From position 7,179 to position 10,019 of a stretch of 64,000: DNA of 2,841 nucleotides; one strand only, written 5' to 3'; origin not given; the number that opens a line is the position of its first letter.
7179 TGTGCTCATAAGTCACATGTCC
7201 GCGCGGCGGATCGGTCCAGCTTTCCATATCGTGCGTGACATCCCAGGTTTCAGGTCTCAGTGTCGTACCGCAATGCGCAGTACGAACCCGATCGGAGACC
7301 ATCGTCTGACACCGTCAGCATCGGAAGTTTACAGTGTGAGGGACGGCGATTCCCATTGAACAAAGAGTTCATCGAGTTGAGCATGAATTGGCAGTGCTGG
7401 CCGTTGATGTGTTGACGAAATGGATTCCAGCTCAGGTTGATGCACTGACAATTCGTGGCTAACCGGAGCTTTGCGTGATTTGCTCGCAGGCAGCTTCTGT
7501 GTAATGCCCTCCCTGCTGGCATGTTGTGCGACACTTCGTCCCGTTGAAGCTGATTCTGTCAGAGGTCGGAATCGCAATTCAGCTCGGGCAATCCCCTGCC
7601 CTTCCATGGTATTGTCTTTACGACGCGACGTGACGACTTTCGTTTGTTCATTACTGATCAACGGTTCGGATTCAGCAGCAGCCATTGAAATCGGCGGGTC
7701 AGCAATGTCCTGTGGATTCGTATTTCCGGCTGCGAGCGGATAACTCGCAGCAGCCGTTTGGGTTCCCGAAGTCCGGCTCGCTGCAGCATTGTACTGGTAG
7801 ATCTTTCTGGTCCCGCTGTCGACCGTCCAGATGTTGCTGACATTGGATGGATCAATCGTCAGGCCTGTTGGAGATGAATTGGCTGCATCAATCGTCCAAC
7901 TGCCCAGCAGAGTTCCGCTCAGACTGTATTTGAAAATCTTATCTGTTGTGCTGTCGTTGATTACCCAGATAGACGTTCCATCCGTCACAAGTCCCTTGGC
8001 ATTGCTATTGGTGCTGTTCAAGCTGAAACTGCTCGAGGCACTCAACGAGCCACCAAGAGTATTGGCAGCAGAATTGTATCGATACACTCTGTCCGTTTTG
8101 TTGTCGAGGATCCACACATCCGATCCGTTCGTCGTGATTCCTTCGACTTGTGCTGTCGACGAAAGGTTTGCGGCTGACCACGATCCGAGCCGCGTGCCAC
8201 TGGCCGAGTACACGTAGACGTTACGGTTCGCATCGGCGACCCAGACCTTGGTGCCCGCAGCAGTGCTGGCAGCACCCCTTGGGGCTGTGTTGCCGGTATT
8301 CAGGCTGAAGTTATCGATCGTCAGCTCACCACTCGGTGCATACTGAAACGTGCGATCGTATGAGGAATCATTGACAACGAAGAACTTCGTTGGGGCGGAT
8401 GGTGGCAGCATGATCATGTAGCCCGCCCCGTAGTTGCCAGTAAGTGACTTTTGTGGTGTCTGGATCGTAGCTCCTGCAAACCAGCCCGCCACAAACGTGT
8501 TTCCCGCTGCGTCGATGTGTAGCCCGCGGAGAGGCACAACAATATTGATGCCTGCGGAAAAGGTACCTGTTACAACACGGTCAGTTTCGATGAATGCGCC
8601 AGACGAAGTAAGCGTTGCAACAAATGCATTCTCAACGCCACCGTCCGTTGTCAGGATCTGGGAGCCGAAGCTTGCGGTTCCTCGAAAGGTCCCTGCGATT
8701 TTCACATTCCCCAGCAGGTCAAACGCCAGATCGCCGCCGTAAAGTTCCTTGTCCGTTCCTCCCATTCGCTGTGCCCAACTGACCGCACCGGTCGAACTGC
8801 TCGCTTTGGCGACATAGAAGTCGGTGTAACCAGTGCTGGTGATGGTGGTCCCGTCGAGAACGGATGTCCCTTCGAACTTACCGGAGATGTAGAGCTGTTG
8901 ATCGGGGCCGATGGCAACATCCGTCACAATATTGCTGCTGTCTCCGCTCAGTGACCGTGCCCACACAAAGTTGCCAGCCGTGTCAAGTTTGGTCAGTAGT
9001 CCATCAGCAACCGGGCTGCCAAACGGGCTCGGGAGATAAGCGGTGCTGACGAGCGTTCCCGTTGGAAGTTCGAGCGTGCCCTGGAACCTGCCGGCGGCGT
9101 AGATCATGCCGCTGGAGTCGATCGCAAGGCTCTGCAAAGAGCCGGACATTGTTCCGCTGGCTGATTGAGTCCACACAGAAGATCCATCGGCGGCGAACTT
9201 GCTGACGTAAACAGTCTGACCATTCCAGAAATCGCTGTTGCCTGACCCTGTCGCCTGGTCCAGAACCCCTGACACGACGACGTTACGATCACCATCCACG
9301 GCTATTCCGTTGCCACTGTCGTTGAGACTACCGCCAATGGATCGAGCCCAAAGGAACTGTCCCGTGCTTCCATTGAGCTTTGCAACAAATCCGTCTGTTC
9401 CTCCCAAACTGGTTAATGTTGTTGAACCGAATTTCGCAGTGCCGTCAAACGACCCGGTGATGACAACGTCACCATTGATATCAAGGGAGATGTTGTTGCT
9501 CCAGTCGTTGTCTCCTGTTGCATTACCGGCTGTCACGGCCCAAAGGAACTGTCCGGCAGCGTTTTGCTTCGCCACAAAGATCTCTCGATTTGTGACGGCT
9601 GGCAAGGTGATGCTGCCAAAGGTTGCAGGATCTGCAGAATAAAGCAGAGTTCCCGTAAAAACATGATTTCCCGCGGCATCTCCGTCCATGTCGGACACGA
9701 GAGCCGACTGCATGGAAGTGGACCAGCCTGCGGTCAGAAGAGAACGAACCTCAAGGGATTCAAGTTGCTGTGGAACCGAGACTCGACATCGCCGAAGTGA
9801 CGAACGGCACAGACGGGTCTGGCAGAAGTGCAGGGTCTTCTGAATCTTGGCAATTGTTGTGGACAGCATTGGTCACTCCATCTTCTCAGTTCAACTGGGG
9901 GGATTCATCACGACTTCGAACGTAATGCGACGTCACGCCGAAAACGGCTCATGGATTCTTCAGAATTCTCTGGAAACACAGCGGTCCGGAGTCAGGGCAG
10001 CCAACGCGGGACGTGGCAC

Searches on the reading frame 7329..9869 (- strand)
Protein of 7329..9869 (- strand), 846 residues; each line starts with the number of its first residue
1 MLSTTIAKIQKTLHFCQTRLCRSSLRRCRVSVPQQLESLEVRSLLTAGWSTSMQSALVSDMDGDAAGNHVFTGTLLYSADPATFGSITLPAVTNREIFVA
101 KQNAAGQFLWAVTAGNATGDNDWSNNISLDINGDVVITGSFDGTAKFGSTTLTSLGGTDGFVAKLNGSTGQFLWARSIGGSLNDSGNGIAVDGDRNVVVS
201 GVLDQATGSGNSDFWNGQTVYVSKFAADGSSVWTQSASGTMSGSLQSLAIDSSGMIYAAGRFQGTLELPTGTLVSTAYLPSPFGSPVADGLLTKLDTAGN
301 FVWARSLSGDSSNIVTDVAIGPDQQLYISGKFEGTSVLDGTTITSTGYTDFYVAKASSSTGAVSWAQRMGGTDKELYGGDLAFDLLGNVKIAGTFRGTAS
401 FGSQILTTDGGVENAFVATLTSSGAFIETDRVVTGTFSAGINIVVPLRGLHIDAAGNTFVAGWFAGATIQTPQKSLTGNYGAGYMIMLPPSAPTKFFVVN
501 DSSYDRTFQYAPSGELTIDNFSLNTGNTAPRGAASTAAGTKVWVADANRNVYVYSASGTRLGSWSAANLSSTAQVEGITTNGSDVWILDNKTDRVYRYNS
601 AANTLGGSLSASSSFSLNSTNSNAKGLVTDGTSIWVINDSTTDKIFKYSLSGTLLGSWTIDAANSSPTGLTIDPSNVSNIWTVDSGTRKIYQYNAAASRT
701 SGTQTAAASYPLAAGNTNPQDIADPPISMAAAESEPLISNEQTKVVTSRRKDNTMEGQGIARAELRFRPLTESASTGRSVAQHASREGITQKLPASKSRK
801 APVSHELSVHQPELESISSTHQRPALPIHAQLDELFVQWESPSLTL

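Call 7: search_protein_families(library=pfam, proteins=[window:7329-9869:-], max_evalue=0.01)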
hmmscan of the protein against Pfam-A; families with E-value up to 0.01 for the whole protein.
window:7329-9869:- (846 aa): 1 family
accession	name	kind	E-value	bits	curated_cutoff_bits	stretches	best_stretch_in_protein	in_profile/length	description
PF06739.17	SBBP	-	3.2e-07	30.6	20.5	0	174-197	2-26/38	Beta-propeller repeat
